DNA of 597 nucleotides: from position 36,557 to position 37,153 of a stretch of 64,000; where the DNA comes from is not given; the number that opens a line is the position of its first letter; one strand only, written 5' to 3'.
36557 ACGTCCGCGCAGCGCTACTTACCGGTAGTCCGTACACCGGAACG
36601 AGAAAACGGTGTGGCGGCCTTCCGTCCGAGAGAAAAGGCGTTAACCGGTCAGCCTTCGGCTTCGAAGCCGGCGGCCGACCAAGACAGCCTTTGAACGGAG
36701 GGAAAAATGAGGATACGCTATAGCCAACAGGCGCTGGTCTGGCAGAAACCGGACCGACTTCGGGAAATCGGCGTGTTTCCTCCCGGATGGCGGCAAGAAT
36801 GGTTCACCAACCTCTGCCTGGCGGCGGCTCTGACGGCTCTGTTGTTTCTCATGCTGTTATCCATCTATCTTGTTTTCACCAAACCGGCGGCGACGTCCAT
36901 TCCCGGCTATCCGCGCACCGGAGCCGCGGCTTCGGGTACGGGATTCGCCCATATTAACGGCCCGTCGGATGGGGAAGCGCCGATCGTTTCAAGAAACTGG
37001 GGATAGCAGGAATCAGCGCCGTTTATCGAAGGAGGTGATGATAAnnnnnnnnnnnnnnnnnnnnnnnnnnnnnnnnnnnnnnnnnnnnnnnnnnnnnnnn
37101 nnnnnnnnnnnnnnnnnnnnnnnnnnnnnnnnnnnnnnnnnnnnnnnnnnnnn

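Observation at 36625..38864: Two homologous leader + single-TM microprotein modules gate the extra exbD3 and tonB2 copies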

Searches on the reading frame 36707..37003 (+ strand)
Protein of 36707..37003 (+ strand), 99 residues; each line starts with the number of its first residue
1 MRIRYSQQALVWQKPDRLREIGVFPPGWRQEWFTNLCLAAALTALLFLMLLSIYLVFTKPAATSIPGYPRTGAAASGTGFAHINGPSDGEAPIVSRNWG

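Call 6: search_protein_families(library=pfam, proteins=[window:36707-37003:+], max_evalue=1)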
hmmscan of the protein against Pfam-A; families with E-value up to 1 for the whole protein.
window:36707-37003:+ (99 aa): 0 families

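Call 9: find_encoding_contigs(protein=window:36707-37003:+, flank=10000, max_places=10)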
Protein window:36707-37003:+ (99 aa): 3 contigs read that carry it; 3 places shown.
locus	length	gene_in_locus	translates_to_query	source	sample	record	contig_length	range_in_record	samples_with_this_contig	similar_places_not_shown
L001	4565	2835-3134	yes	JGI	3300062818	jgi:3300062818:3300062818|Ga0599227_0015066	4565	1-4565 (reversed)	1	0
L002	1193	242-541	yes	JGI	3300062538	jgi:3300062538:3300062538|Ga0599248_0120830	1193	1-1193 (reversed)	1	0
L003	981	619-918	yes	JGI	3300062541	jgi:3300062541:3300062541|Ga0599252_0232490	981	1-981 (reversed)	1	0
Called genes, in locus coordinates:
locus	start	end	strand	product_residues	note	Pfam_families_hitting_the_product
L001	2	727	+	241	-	PF01618:MotA_ExbB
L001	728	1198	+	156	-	PF02472:ExbD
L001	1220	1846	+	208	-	PF02472:ExbD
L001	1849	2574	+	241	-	PF03544:TonB_C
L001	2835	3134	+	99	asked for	-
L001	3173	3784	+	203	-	PF02472:ExbD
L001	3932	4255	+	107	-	-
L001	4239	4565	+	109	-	?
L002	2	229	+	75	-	?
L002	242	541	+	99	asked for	-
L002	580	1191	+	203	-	PF02472:ExbD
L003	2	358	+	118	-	?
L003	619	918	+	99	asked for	-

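Call 11: find_homologous_proteins(query=window:36707-37003:+, max_evalue=10)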
Query window:36707-37003:+ (99 aa): 8 proteins with E <= 10 among 14 candidates.
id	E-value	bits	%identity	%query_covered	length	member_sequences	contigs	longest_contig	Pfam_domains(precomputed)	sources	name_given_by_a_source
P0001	2.0e-60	219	99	100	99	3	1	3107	-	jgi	jgi:hypothetical protein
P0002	1.1e-44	169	80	100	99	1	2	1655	-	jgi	jgi:hypothetical protein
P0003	3.0e-30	122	64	92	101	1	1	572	-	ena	-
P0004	4.5e-22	96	56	89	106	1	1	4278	-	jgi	jgi:hypothetical protein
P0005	5.2e-16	77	52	83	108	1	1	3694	-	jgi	-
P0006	2.3e-14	71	53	82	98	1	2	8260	-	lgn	-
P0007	8.8e-13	66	52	74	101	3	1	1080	-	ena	-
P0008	3.6e-11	61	49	82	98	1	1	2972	-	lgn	-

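Call 14: find_encoding_contigs(protein=P0006, flank=10000, max_places=4)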
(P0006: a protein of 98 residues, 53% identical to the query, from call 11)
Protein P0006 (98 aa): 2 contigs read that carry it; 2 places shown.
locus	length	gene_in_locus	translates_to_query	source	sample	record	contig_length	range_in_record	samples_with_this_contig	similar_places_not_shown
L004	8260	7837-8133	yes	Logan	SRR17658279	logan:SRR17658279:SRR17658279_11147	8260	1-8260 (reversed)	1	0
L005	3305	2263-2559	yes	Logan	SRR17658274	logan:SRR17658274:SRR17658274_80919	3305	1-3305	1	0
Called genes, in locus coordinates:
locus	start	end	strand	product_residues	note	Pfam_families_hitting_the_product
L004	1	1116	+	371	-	?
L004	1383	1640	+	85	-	-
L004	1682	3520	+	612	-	PF23914:TPR_CcmH_CycH (faint), PF13371:TPR_9 (faint), PF13424:TPR_12 (faint), PF24575:TPR_Slam (faint), PF13432:TPR_16, PF25062:ARM_TT21_N, PF14559:TPR_19 (weak), PF13432:TPR_16 (weak), +14 more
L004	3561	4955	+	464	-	-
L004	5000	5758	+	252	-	PF01618:MotA_ExbB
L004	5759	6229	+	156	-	PF02472:ExbD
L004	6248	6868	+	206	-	PF02472:ExbD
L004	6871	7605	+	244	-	PF03544:TonB_C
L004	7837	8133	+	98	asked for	-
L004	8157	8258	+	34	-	?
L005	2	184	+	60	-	?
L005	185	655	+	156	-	PF02472:ExbD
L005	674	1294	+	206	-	PF02472:ExbD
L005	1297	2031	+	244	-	PF03544:TonB_C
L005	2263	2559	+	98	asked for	-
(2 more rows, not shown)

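Call 15: find_encoding_contigs(protein=P0004, flank=10000, max_places=4)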
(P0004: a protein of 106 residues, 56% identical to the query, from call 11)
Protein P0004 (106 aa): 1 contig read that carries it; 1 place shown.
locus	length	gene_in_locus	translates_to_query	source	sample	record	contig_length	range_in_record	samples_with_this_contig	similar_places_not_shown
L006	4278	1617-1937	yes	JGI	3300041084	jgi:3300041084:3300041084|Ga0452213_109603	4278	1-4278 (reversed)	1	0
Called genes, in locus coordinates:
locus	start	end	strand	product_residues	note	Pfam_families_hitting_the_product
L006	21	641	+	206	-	PF02472:ExbD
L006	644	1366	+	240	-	PF03544:TonB_C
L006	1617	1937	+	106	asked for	-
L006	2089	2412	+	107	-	-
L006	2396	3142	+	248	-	PF03544:TonB_C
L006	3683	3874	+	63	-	-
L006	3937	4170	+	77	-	-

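Call 16: find_encoding_contigs(protein=P0005, flank=10000, max_places=4)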
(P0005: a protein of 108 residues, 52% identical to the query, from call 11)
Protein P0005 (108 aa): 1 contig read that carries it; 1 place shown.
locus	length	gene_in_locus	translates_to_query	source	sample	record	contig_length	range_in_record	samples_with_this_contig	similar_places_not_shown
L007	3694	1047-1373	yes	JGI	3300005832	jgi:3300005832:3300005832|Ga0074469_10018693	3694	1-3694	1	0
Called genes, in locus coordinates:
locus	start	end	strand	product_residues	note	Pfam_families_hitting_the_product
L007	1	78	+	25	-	?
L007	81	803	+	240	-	PF03544:TonB_C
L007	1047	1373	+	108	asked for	-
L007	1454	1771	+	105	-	-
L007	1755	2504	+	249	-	PF03544:TonB_C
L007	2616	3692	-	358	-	?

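Call 17: find_encoding_contigs(protein=P0008, flank=10000, max_places=4)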
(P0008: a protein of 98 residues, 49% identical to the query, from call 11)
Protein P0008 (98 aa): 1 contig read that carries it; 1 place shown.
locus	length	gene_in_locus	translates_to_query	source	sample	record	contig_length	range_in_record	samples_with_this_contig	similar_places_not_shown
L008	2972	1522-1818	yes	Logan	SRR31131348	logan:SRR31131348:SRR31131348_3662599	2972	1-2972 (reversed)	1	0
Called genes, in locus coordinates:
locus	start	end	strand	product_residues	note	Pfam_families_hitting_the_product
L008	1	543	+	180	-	?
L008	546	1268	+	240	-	PF03544:TonB_C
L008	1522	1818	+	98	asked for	-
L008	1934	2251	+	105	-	-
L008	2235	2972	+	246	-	?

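Call 24: find_related_loci(query=A3, collection=genome_contigs, flank=10000)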
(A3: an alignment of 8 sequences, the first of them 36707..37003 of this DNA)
Query A3 (99 aa) in genome_contigs; peptide patterns used: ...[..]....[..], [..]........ (x = any residue, [..] = any of these).
51 stretches matched a pattern; 1 encode a relative of the query (tblastn E <= 1e-3); 1 distinct loci.
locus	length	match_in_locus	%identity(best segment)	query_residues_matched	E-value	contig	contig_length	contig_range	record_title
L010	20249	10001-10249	52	1-83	5e-25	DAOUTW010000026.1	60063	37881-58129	MAG TPA_asm: Candidatus Zixiibacteriota bacterium isolate CSMAG_807 CSMAG_807_k141_232271_length_60063_cov_11.0201, whol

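Call 27: find_related_loci(query=A3, collection=metagenome_contigs, flank=6000)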
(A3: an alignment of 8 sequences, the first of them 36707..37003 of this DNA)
Query A3 (99 aa) in metagenome_contigs; peptide patterns used: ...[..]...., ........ (x = any residue, [..] = any of these).
505 stretches matched a pattern; 6 encode a relative of the query (tblastn E <= 1e-3); 6 distinct loci.
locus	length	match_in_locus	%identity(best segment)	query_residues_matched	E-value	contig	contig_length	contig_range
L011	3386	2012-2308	99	1-99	5e-65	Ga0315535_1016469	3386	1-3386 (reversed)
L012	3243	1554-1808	46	11-98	1e-19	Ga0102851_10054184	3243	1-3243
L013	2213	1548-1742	51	28-95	2e-17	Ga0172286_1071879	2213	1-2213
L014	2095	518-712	51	28-95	2e-17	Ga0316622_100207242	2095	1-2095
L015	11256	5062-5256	53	28-95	2e-17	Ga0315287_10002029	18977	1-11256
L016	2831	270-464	51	28-95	8e-17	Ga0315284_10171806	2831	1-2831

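Call 32: search_protein_representatives(alignment_id=A3)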
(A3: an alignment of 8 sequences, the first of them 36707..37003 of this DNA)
Query: 8 sequences, 100 profile positions. Proteins with E-value up to 0.001 (for the whole library): 37; up to 1e-10: 18; up to 1e-30: 4. The best 37 are listed.
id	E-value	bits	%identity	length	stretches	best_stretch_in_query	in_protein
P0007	8.2e-37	141.0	-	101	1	1-97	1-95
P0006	3.3e-32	126.2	-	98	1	1-99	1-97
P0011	1.5e-31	124.1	-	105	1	1-87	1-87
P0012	5.7e-31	122.2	-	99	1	1-88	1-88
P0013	4.4e-28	112.9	-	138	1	7-89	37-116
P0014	8.2e-27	108.9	-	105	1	1-85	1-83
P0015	7.8e-26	105.7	-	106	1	1-84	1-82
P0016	1.3e-22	95.4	-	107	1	1-86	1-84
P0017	1.0e-21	92.5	-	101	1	19-89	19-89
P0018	1.9e-19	85.3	-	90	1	23-90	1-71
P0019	1.2e-18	82.7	-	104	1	18-83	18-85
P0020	1.3e-18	82.5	-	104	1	20-83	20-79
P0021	3.0e-18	81.4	-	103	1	1-80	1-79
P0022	1.4e-15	72.9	-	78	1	27-69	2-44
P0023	5.2e-15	71.0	-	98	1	7-90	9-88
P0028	8.9e-10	54.2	-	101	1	18-85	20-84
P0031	1.6e-08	50.2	-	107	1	18-85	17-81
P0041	4.1e-05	39.2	-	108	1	19-88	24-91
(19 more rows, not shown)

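Call 39: find_encoding_contigs(protein=P0020, flank=8000, max_places=3)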
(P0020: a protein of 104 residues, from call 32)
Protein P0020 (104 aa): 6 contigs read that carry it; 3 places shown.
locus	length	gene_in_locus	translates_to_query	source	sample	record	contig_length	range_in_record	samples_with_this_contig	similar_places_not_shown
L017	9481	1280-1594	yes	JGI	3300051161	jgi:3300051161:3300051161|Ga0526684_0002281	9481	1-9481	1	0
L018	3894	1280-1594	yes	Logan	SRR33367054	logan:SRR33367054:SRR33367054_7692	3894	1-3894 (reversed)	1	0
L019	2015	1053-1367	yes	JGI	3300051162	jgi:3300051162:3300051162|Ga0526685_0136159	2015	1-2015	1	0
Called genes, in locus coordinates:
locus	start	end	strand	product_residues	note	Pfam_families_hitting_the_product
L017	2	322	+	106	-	?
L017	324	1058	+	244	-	PF03544:TonB_C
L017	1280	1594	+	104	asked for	-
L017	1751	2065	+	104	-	-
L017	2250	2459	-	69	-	-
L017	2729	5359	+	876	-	PF00270:DEAD, PF00271:Helicase_C, PF21280:Helicase_dom4_arc (weak)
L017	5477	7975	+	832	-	PF02190:LON_substr_bdg, PF00004:AAA, PF07728:AAA_5 (weak), PF22667:Lon_lid, PF05362:Lon_C, PF13541:ChlI (weak)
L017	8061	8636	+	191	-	-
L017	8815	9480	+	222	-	?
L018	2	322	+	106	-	?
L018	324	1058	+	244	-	PF03544:TonB_C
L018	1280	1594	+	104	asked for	-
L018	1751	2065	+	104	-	-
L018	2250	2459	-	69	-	-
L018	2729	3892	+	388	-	?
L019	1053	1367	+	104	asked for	-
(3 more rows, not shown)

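Call 42: find_encoding_contigs(protein=P0041, flank=8000, max_places=2)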
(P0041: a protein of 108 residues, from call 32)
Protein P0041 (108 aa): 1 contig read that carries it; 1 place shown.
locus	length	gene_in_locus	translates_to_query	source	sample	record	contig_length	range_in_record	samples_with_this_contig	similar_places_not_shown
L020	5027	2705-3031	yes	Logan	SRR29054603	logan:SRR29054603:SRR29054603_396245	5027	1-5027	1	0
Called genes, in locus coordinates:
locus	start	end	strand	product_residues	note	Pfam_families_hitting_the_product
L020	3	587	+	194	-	?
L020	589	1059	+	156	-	PF02472:ExbD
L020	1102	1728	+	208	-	PF02472:ExbD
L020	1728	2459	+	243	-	PF03544:TonB_C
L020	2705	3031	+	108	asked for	-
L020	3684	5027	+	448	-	?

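Call 43: find_encoding_contigs(protein=P0028, flank=8000, max_places=2)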
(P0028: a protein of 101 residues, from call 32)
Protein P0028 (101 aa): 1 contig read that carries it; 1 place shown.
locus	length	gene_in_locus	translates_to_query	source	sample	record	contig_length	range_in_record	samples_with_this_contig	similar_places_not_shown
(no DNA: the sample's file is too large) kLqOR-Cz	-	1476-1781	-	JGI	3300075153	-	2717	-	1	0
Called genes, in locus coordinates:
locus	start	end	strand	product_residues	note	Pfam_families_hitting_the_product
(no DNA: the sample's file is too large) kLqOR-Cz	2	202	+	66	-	?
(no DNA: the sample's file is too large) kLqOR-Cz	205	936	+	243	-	PF03544:TonB_C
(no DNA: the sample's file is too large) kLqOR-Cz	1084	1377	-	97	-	-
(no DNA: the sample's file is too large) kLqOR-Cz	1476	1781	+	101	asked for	-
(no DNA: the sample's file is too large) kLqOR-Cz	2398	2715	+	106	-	?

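Call 44: find_encoding_contigs(protein=P0031, flank=8000, max_places=2)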
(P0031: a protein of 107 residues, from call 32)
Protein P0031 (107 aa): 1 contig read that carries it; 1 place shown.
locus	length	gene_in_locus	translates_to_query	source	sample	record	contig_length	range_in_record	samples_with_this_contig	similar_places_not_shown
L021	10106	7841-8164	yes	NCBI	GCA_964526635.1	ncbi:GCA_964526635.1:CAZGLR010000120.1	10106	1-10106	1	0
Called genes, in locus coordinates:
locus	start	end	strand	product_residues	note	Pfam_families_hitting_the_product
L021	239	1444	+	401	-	-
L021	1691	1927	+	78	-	-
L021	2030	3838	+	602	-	PF23914:TPR_CcmH_CycH (faint), PF24575:TPR_Slam (faint), PF25062:ARM_TT21_N (faint), PF12895:ANAPC3 (faint), PF13428:TPR_14 (faint), PF13431:TPR_17 (faint), PF14559:TPR_19 (weak), PF14559:TPR_19 (weak), +16 more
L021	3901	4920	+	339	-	-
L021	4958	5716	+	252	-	PF01618:MotA_ExbB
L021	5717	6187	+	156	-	PF02472:ExbD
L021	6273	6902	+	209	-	PF02472:ExbD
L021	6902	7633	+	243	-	PF03544:TonB_C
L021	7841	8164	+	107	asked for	-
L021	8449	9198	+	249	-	PF03544:TonB_C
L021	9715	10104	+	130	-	?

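Call 66: search_protein_families(library=ncbifam, proteins=[window:36707-37003:+, P0031, P0020], max_evalue=1)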
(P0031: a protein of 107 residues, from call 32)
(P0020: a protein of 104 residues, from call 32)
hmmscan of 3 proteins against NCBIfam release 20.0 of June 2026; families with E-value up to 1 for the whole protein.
window:36707-37003:+ (99 aa): 0 families

P0031 (107 aa): 0 families

P0020 (104 aa): 0 families

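Call 67: search_solved_structures(query=A5, max_evalue=10)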
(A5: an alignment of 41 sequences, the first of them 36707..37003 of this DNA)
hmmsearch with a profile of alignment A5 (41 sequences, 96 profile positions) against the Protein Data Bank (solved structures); distinct sequences matched with E-value up to 10: 13.
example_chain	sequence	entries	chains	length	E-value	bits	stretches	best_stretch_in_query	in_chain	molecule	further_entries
8j5k_Z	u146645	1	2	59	0.32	14.1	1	43-73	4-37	PsbZ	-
6jlu_Z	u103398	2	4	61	0.33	14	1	43-73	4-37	PsbZ | Photosystem II reaction center protein Z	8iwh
22jz_A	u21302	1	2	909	0.41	13.7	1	7-53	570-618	Isoform 4 of Metabotropic glutamate receptor 7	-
9y2f_A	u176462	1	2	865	0.42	13.7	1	7-53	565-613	Metabotropic glutamate receptor 7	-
7epc_A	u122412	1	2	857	0.42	13.7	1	7-53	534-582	Isoform 3 of Metabotropic glutamate receptor 7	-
25tv_A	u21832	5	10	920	0.43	13.6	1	7-53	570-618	Metabotropic glutamate receptor 7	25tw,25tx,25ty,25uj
9omo_A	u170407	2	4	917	0.44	13.6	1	7-53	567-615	Metabotropic glutamate receptor 7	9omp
7epd_B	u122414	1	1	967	0.45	13.6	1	7-53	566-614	Isoform 3 of Metabotropic glutamate receptor 7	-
1qle_B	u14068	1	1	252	0.83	12.7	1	22-58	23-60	CYTOCHROME C OXIDASE POLYPEPTIDE II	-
6qsz_A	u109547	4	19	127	0.83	12.7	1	18-41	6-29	Regulatory protein SIR4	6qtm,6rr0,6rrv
6hum_G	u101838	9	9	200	0.9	12.6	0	27-67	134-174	NADH dehydrogenase subunit 6 | NADH-quinone oxidoreductase subunit J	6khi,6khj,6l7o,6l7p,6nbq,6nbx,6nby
1ar1_B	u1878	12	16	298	1.1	12.4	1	22-58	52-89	CYTOCHROME C OXIDASE | Cytochrome c oxidase subunit 2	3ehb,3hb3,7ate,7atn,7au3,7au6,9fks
7vd5_Z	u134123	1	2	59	2.7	11.1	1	43-68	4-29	Photosystem II reaction center protein Z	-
